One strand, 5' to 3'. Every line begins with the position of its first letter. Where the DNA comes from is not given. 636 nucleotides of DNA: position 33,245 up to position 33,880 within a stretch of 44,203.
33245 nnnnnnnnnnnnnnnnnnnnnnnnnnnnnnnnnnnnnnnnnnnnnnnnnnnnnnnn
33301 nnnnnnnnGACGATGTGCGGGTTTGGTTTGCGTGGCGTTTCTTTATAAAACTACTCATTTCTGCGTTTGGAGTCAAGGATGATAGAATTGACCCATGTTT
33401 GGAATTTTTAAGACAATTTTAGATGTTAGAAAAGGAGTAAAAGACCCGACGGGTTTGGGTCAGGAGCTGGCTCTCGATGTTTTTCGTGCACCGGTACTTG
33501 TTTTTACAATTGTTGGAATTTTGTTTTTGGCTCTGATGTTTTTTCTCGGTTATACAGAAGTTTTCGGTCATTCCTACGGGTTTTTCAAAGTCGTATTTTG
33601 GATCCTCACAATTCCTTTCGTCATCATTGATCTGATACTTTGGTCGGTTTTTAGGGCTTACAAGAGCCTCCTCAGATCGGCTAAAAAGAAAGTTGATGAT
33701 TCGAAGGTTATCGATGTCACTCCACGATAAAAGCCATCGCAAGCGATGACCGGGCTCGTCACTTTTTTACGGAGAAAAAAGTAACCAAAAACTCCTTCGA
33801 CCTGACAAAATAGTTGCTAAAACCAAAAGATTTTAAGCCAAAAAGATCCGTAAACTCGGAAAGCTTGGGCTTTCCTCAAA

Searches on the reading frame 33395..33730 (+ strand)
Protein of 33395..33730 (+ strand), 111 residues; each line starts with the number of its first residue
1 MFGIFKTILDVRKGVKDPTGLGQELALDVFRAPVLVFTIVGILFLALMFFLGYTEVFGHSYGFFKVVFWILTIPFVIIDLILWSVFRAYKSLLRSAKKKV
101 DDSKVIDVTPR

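Call 77: search_protein_families(library=pfam, proteins=[window:33395-33730:+], max_evalue=0.01)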
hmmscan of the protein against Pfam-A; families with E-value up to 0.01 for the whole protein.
window:33395-33730:+ (111 aa): 1 family
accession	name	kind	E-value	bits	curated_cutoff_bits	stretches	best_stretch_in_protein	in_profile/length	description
PF01036.24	Bac_rhodopsin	-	0.0049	16.8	24.6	1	34-84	40-90/224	Bacteriorhodopsin-like protein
